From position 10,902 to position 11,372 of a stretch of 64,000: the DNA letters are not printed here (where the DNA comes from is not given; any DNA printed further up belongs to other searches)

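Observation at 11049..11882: Unannotated 57-aa Cys-rich HTH-like ORF forming a three-gene unit with a metallophosphoesterase and a divergent Ddl-family ATP-grasp ligase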

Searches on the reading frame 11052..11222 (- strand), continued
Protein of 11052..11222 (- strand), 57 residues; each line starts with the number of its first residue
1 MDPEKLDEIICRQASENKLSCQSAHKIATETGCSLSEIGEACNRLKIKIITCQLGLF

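Call 30: search_protein_families(library=pfam, proteins=[L049:6179-7318:-, L080:10173-11474:+, L103:2309-2803:+, L070:1126-2088:-, L121:493-1857:+, L059:4463-7096:-, L126:744-1421:+, L053:6141-6974:+, L057:246-1046:-, L053:6944-8239:+], max_evalue=0.0001)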
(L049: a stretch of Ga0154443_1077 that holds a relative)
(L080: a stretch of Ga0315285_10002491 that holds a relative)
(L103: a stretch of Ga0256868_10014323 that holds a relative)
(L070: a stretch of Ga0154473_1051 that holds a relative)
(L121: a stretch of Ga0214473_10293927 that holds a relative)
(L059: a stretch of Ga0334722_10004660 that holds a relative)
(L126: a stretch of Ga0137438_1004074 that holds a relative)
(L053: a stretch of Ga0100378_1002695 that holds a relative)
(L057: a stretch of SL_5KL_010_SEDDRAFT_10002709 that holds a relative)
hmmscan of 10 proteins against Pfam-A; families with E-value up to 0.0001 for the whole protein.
L049:6179-7318:- (380 aa): 3 families
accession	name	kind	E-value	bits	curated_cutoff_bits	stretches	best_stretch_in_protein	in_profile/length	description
PF00990.26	GGDEF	-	4.9e-44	150.4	23.8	1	198-360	1-161/161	Diguanylate cyclase, GGDEF domain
PF13185.12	GAF_2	-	1.9e-11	44.7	28.6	1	50-186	4-136/136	GAF domain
PF01590.32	GAF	-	1.1e-09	39.4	22.4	1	52-184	4-132/133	GAF domain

L080:10173-11474:+ (434 aa): 3 families
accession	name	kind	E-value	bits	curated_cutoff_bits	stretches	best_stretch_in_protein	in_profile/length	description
PF03453.22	MoeA_N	-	3.9e-46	157.1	30.8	1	42-199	1-160/160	MoeA N-terminal region (domain I and II)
PF00994.29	MoCF_biosynth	-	8.4e-28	97.3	26.6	1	212-352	1-142/144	Probable molybdopterin binding domain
PF03454.20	MoeA_C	-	7.4e-06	26.5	22.1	1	376-431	10-69/72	MoeA C-terminal region (domain IV)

L103:2309-2803:+ (165 aa): 1 family
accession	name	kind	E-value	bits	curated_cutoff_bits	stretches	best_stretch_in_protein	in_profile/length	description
PF08502.15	LeuA_dimer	-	1.6e-17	64.1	24.9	1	46-150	33-129/131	LeuA allosteric (dimerisation) domain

L070:1126-2088:- (321 aa): 10 families
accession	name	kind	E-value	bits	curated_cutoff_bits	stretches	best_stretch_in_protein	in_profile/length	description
PF07992.20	Pyr_redox_2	-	2e-37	129.7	26.1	1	16-300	1-291/291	Pyridine nucleotide-disulphide oxidoreductase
PF13738.12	Pyr_redox_3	-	3.8e-21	76.1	30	1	66-284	76-305/305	Pyridine nucleotide-disulphide oxidoreductase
PF01266.30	DAO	-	2.5e-12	47.5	27.9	2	17-52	1-38/353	FAD dependent oxidoreductase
PF00070.33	Pyr_redox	-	9.3e-12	45.7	22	1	158-227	2-79/82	Pyridine nucleotide-disulphide oxidoreductase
PF00890.30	FAD_binding_2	-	6.9e-11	42.4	20.4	1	17-52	1-37/414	FAD binding domain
PF01494.25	FAD_binding_3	-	2.7e-07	30.6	22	1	17-47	3-33/349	FAD binding domain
PF03486.20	HI0933_like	-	5.2e-07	29.8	50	0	17-47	2-32/244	HI0933-like protein Rossmann domain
PF01946.23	Thi4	-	8.9e-06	25.5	26.2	1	16-49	18-52/235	Thi4 family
PF13450.12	NAD_binding_8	-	2.4e-05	25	21.9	1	20-58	1-40/68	NAD(P)-binding Rossmann-like domain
PF13241.12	NAD_binding_7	-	7.1e-05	23.8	22.1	0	153-206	5-46/104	Putative NAD(P)-binding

L121:493-1857:+ (455 aa): 1 family
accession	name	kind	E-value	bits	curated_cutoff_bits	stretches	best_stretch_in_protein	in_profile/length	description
PF02554.20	CstA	-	2.1e-125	420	27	2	12-362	1-358/560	Carbon starvation protein CstA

L059:4463-7096:- (878 aa): 21 families
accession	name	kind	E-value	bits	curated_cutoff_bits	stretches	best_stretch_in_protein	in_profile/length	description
PF07724.20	AAA_2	-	1.3e-74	250.2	27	1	611-772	1-165/166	AAA domain (Cdc48 subfamily)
PF17871.7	AAA_lid_9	-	1.1e-34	118.9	22.8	1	354-456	1-103/104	AAA lid domain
PF02861.25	Clp_N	-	5.8e-29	100.5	20.7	2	30-78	1-49/53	Clp amino terminal domain, pathogenicity island component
PF10431.15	ClpB_D2-small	-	3.5e-27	94.7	21.9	1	779-859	1-81/81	C-terminal, D2-small domain, of ClpB protein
PF00004.35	AAA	-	1.7e-24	87.2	21.2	2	215-346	2-124/131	ATPase family associated with various cellular activities (AAA)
PF07728.20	AAA_5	-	2.8e-19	69.9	22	1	616-737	2-125/139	AAA domain (dynein-related subfamily)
PF13191.12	AAA_16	-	4.3e-15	57.1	32.6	1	192-299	2-143/167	AAA ATPase domain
PF13401.12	AAA_22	-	2.4e-13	51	27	1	615-711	7-110/130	AAA domain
PF00158.32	Sigma54_activat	-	1.6e-09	38.1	20.2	1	613-740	22-149/168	Sigma-54 interaction domain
PF01637.24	ATPase_2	-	1.3e-07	32.1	33.2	0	195-297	4-124/225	ATPase domain predominantly from Archaea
PF13173.12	AAA_14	-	4e-07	30.5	27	0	617-712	6-88/129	AAA domain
PF01695.23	IstB_IS21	-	5.2e-07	29.8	24.1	0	209-277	90-154/238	IstB-like ATP binding protein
PF20720.3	nSTAND3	-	6.9e-07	29.5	27.2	0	200-237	8-43/155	Novel STAND NTPase 3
PF05621.17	TniB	-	5.5e-06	26.4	22.4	0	201-350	25-184/189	Bacterial TniB protein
PF13481.12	AAA_25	-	1.9e-05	24.8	27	0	215-289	37-109/195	AAA domain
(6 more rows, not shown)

L126:744-1421:+ (226 aa): 0 families

L053:6141-6974:+ (278 aa): 1 family
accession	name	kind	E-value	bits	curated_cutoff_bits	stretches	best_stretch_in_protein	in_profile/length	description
PF01578.25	Cytochrom_C_asm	-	7.7e-47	160.1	29.9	1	73-275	5-212/212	Cytochrome C assembly protein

L057:246-1046:- (267 aa): 1 family
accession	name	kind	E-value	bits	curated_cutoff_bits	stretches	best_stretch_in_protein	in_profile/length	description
PF04018.18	VCA0040-like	-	4.4e-35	121.9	26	2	127-234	128-230/246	Undecaprenyl phosphate translocase-like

L053:6944-8239:+ (432 aa): 4 families
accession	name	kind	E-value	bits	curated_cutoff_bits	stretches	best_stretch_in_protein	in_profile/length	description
PF05201.20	GlutR_N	-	6.6e-55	185.5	27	1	16-166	1-151/151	Glutamyl-tRNAGlu reductase, N-terminal domain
PF01488.26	Shikimate_DH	-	1.5e-44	151.9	24.3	1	181-316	1-138/138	Shikimate / quinate 5-dehydrogenase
PF00745.25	GlutR_dimer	-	1.1e-29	103.1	22.9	1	331-427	2-99/99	Glutamyl-tRNAGlu reductase, dimerisation domain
PF03807.23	F420_oxidored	-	1.8e-06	28.9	21.6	1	197-291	4-93/94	NADP oxidoreductase coenzyme F420-dependent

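Call 31: search_protein_families(library=pfam, proteins=[L077:2433-3188:-, L090:9510-10211:-, L049:4831-5850:+, L077:3821-4417:-, L106:2091-2999:-, L093:2-2239:+, L084:2-922:+, L077:1197-2156:-, L069:7463-8374:-, L056:10925-12076:-], max_evalue=0.0001)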
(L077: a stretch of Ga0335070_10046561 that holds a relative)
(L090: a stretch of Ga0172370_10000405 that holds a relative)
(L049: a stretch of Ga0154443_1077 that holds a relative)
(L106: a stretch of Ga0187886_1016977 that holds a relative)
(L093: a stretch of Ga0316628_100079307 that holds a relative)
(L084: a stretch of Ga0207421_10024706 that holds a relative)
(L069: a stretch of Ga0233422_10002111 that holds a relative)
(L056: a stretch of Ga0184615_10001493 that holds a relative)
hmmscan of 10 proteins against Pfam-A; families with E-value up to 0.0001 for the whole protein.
L077:2433-3188:- (252 aa): 0 families

L090:9510-10211:- (234 aa): 1 family
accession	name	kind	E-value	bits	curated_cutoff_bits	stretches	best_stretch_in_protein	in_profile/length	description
PF04350.18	PilO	-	4e-22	79.4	22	1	54-180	3-127/145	Pilus assembly protein, PilO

L049:4831-5850:+ (340 aa): 0 families

L077:3821-4417:- (199 aa): 1 family
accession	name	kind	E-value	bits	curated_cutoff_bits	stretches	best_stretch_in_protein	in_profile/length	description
PF05137.18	PilN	-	1e-08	35.6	22.8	1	101-146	2-47/78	Fimbrial assembly protein (PilN)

L106:2091-2999:- (303 aa): 1 family
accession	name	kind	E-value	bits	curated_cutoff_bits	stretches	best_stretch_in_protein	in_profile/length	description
PF00701.28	DHDPS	-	1.1e-56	192.2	22.1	1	13-297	2-286/289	Dihydrodipicolinate synthetase family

L093:2-2239:+ (746 aa): 4 families
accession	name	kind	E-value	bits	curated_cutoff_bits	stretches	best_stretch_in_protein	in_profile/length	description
PF01131.25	Topoisom_bac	-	1e-131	440.2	35.1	1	119-546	2-411/411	DNA topoisomerase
PF01396.24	Zn_ribbon_Top1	-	1.3e-44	150.1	32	3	623-658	1-36/39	Topoisomerase DNA binding C4 zinc finger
PF01751.28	Toprim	-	5.7e-19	68.5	23.1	1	1-104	7-96/96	Toprim domain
PF13408.12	Zn_ribbon_recom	-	4.6e-05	24.1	25.3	0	662-690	6-34/58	Recombinase zinc beta ribbon domain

L084:2-922:+ (307 aa): 5 families
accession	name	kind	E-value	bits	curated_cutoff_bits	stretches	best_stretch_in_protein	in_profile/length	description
PF01370.27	Epimerase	-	3.3e-57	194.1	20.9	1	1-238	2-240/240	NAD dependent epimerase/dehydratase family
PF16363.11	GDP_Man_Dehyd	-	1.1e-51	176.7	27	1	1-301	1-332/332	GDP-mannose 4,6 dehydratase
PF01073.25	3Beta_HSD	-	2e-16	60.3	22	1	1-225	1-229/280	3-beta hydroxysteroid dehydrogenase/isomerase family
PF04321.23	RmlD_sub_bind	-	2.3e-13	50.3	27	1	1-304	4-284/287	RmlD substrate binding domain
PF07993.18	NAD_binding_4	-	7.9e-12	45.3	20.1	1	48-218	71-255/258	Male sterility protein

L077:1197-2156:- (320 aa): 1 family
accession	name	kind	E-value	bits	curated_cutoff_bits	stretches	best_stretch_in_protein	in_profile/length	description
PF09924.15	LPG_synthase_C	-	2.8e-52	178.1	27.5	1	51-315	8-296/298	Phosphatidylglycerol lysyltransferase, C-terminal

L069:7463-8374:- (304 aa): 1 family
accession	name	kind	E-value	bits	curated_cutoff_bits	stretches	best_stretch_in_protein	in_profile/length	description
PF00005.33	ABC_tran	-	1.5e-20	74.6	25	1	53-190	1-137/137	ABC transporter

L056:10925-12076:- (384 aa): 3 families
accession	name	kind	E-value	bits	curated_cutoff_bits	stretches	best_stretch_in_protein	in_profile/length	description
PF01556.23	DnaJ_C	-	3.2e-48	164.1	26.6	1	137-350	1-152/152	DnaJ C terminal domain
PF00226.36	DnaJ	-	3.1e-29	101.3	27.8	1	13-75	1-63/63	DnaJ domain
PF00684.25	DnaJ_CXXCXGXG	-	2.6e-12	47.3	32.7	1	164-224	1-65/65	DnaJ central domain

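Call 32: find_encoding_contigs(protein=P0186, flank=5000, max_places=3)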
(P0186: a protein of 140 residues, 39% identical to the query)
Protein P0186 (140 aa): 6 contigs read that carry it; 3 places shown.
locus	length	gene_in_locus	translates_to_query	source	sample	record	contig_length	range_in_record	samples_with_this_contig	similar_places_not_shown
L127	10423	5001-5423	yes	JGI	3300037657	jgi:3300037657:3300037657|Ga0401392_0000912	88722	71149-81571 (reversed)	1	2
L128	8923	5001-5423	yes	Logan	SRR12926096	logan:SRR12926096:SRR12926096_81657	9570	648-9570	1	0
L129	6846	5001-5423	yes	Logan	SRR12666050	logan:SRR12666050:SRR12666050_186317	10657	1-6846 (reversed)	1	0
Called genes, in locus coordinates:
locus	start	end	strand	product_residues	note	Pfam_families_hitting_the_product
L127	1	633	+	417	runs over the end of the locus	-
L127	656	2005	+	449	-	PF02878:PGM_PMM_I, PF02879:PGM_PMM_II, PF02880:PGM_PMM_III, PF00408:PGM_PMM_IV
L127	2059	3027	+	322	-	PF01182:Glucosamine_iso (weak)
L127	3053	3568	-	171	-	-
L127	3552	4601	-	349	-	PF02655:ATP-grasp_3 (faint), PF07478:Dala_Dala_lig_C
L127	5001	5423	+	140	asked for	-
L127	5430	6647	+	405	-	PF00291:PALP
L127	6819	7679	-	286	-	PF00291:PALP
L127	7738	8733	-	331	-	PF00132:Hexapep (faint)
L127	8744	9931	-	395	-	PF00266:Aminotran_5, PF01212:Beta_elim_lyase (weak)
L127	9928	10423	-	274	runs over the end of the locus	PF01592:NifU_N, PF04324:Fer2_BFD, PF01106:NifU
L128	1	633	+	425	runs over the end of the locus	?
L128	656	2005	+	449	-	PF02878:PGM_PMM_I, PF02879:PGM_PMM_II, PF02880:PGM_PMM_III, PF00408:PGM_PMM_IV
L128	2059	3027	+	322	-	PF01182:Glucosamine_iso (weak)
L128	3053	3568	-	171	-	-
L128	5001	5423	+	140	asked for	-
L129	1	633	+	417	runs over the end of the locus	-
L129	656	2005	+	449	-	PF02878:PGM_PMM_I, PF02879:PGM_PMM_II, PF02880:PGM_PMM_III, PF00408:PGM_PMM_IV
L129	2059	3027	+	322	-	PF01182:Glucosamine_iso (weak)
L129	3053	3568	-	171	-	-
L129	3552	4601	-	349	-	PF02655:ATP-grasp_3 (faint), PF07478:Dala_Dala_lig_C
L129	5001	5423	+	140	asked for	-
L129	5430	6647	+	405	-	PF00291:PALP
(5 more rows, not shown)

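Call 33: find_encoding_contigs(protein=P0260, flank=5000, max_places=2)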
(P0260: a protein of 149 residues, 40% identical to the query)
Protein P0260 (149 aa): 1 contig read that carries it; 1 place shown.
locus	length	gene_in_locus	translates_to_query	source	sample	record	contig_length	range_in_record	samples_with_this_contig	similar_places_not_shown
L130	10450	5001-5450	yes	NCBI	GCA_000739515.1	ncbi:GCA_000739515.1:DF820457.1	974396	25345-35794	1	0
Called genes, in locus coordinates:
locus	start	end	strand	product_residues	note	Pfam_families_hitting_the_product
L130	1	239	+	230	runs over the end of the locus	PF00215:OMPdecase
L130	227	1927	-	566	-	PF00072:Response_reg, PF07228:SpoIIE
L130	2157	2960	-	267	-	PF00596:Aldolase_II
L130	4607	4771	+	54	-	PF21344:Zn_ribbon_LysW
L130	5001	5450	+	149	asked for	-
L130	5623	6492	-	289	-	PF00892:EamA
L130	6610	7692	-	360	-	PF00248:Aldo_ket_red, PF13187:Fer4_9 (faint)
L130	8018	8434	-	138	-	PF13673:Acetyltransf_10, PF00583:Acetyltransf_1, PF13508:Acetyltransf_7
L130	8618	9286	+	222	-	PF05724:TPMT, PF13489:Methyltransf_23, PF03848:TehB (weak), PF13847:Methyltransf_31 (weak), PF08241:Methyltransf_11, PF08242:Methyltransf_12, PF13649:Methyltransf_25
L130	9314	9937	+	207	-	PF02811:PHP, PF13263:PHP_C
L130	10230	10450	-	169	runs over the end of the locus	PF07155:ECF-ribofla_trS, PF12822:ECF_trnsprt (weak)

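Call 34: find_encoding_contigs(protein=P0197, flank=5000, max_places=2)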
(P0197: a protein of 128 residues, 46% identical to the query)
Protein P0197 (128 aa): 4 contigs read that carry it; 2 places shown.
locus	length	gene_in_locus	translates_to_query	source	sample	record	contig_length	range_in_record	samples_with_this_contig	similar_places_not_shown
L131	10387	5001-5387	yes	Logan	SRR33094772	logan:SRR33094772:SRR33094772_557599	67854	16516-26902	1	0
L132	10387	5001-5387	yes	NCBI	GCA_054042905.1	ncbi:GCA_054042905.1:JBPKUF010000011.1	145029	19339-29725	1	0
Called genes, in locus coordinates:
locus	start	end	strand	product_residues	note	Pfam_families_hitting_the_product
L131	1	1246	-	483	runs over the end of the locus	PF02386:TrkH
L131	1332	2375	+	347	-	PF21088:MS_channel_1st (weak), PF00924:MS_channel_2nd, PF21082:MS_channel_3rd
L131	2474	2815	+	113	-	-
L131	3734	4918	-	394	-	PF04165:DUF401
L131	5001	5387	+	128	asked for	-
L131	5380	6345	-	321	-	PF00389:2-Hacid_dh, PF02826:2-Hacid_dh_C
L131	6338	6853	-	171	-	PF00075:RNase_H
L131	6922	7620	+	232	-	-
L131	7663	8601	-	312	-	PF00801:PKD, PF18911:PKD_4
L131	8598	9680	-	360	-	PF01321:Creatinase_N, PF00557:Peptidase_M24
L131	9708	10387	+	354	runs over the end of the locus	PF02912:Phe_tRNA-synt_N, PF01409:tRNA-synt_2d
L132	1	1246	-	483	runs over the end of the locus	PF02386:TrkH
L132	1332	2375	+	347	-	PF21088:MS_channel_1st (weak), PF00924:MS_channel_2nd, PF21082:MS_channel_3rd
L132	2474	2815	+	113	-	-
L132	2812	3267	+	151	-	-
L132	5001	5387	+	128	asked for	-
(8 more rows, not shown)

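Call 44: predict_structure(alignment_id=A4)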
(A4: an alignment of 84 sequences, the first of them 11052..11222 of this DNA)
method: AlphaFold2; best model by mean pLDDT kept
length: 57 residues; sequences in the alignment: 84
mean_pLDDT: 84.1   pTM: 0.61
mean pLDDT of the five models: 84.1, 83.7, 83.7, 81.0, 78.0
residues with pLDDT >= 90: 3; 70-90: 49; 50-70: 5; < 50: 0
segments of 3 or more residues with pLDDT < 50: none
pLDDT, mean of each block of 10 residues (from residue 1): 82 86 89 88 88 68
secondary structure, 60 per line:
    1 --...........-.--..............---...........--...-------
elements in order: H3-13 E18-20 H21-31 H35-45 E48-50

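Call 47: fold_search(model_id=the predicted structure, library=pdb)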
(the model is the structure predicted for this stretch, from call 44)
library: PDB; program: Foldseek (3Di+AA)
matches with E <= 10: 338; with E <= 0.001: 0
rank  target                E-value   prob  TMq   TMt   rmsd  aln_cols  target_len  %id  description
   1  5zjq_B                8.4e-01  0.72  0.58  0.47   2.6        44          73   20  Structure of AbdB/Exd complex bound to a 'Red14' DNA sequence (released 2018-08-29)
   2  2k9m_MODEL_1_A        9.0e-01  0.66  0.55  0.28   2.9        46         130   15  Structure of the Core Binding Domain of sigma54 (released 2009-05-26)
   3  3hy1_A                9.0e-01  0.63  0.56  0.10   2.7        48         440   21  Crystal Structure of catalytic fragment of E. coli AlaRS G237A in complex with SerSA (released 2009-12-15)
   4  4hob_C                9.6e-01  0.54  0.48  0.42   3.0        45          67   20  The crystal structure of the Zalpha domain from Cyprinid Herpes virus 3 (released 2013-09-11)
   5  3hxz_A                1.2e+00  0.66  0.60  0.10   2.7        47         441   17  Crystal Structure of catalytic fragment of E. coli AlaRS G237A in complex with AlaSA (released 2009-12-15)
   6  4uus_F                1.4e+00  0.60  0.58  0.52   2.6        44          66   20  CRYSTAL STRUCTURE OF A UBX-EXD-DNA COMPLEX INCLUDING THE UBDA MOTIF (released 2015-02-18)
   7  4cyc_B                1.4e+00  0.57  0.57  0.57   2.6        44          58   20  CRYSTAL STRUCTURE OF A UBX-EXD-DNA COMPLEX INCLUDING THE HEXAPEPTIDE AND UBDA MOTIFS (released 2015-02-18)
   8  2jwt_MODEL_1_A        1.5e+00  0.57  0.55  0.52   2.1        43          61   12  Solution structure of Engrailed homeodomain WT (released 2008-04-01)
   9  8vts_F                1.6e+00  0.57  0.59  0.61   2.4        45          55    9  Meis1 homeobox domain bound to paromomycin fragment (released 2024-02-14)
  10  3hy1_B                1.6e+00  0.57  0.59  0.10   2.6        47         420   17  Crystal Structure of catalytic fragment of E. coli AlaRS G237A in complex with SerSA (released 2009-12-15)
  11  1rr7                  1.6e+00  0.54  0.53  0.35   2.3        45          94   16  Crystal structure of the Middle Operon Regulator protein of Bacteriophage Mu (released 2004-08-17)
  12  9d9v                  1.7e+00  0.60  0.57  0.52   1.9        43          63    9  X-Ray structure of ALX4 homeodomain (released 2025-04-09)
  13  1b72_B                1.8e+00  0.51  0.58  0.47   2.6        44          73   20  PBX1, HOMEOBOX PROTEIN HOX-B1/DNA TERNARY COMPLEX (released 1999-02-19)
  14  1yrn_A                1.9e+00  0.54  0.59  0.66   2.2        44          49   11  CRYSTAL STRUCTURE OF THE MATA1/MATALPHA2 HOMEODOMAIN HETERODIMER BOUND TO DNA (released 1996-01-29)
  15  5zjr_B                1.9e+00  0.51  0.60  0.48   2.6        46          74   13  Structure of AbdB/Exd complex bound to a 'Magenta14' DNA sequence (released 2018-08-29)
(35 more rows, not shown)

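Call 53: find_encoding_contigs(protein=P0251, flank=5000, max_places=2)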
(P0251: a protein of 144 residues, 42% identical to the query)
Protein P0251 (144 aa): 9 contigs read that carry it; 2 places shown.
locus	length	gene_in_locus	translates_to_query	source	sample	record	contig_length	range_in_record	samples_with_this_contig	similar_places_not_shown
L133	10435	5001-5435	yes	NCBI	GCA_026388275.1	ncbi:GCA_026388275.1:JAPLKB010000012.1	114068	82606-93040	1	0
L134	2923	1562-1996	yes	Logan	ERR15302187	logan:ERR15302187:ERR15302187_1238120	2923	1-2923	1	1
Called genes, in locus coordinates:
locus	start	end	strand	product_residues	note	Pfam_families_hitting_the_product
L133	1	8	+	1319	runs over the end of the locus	PF02463:SMC_N (faint), PF13476:AAA_23, PF13514:AAA_27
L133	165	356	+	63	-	-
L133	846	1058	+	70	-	-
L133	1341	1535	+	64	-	PF07927:HicA_toxin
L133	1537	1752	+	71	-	PF15919:HicB_lk_antitox, PF21748:UPF0150 (weak)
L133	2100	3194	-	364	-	PF02826:2-Hacid_dh_C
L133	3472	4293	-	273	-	PF12724:Flavodoxin_5, PF12838:Fer4_7 (faint), PF13183:Fer4_8 (faint)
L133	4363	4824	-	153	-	PF03358:FMN_red, PF12641:Flavodoxin_3 (faint), PF12724:Flavodoxin_5, PF00258:Flavodoxin_1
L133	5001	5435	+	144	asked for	-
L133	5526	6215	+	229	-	PF08901:DUF1847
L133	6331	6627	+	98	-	PF02001:DUF134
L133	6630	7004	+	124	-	PF02579:Nitro_FeMo-Co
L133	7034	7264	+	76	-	PF09723:Zn_ribbon_8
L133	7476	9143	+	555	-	PF02085:Cytochrom_CIII (faint), PF14522:Cytochrome_C7 (faint), PF14537:Cytochrom_c3_2 (faint), PF09699:Paired_CXXCH_1 (weak)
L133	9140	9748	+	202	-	PF01292:Ni_hydr_CYTB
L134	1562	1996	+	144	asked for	-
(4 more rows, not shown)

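Call 54: find_encoding_contigs(protein=P0225, flank=5000, max_places=2)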
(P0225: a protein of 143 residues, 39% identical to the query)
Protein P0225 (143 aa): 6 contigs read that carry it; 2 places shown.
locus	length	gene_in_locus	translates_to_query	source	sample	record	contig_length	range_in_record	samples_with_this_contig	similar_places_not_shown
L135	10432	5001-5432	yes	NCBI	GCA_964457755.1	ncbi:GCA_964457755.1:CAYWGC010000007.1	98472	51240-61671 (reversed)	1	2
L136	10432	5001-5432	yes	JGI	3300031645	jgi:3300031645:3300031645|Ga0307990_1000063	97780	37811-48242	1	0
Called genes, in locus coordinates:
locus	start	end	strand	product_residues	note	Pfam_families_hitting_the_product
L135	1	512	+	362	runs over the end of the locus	PF01321:Creatinase_N, PF00557:Peptidase_M24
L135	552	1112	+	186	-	PF08207:EFP_N, PF01132:EFP, PF09285:Elong-fact-P_C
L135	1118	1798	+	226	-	PF00485:PRK (faint), PF02224:Cytidylate_kin, PF13189:Cytidylate_kin2, PF13207:AAA_17 (faint), PF13238:AAA_18 (weak)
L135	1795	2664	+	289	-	PF02401:LYTB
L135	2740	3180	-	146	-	-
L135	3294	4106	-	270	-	PF00215:OMPdecase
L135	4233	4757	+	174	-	PF06725:3D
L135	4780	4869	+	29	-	-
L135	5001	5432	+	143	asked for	-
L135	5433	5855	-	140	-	PF02391:MoaE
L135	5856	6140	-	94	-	PF01844:HNH, PF13395:HNH_4 (weak), PF14279:HNH_5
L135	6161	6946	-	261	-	PF02348:CTP_transf_3, PF12804:NTP_transf_3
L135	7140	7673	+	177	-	-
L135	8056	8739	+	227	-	PF00515:TPR_1 (faint), PF09976:TPR_21, PF07719:TPR_2 (faint), PF12895:ANAPC3 (faint), PF13428:TPR_14 (faint), PF14559:TPR_19 (faint), PF13176:TPR_7 (faint)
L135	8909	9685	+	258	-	PF23914:TPR_CcmH_CycH (faint), PF25058:ARM_TT21 (faint), PF25062:ARM_TT21_N (weak), PF25063:ARM_TT21_C (faint), PF13432:TPR_16 (weak), PF13414:TPR_11 (weak), PF14559:TPR_19 (weak), PF00515:TPR_1 (weak), +9 more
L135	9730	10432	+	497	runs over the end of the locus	PF01336:tRNA_anti-codon, PF00152:tRNA-synt_2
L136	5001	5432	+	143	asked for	-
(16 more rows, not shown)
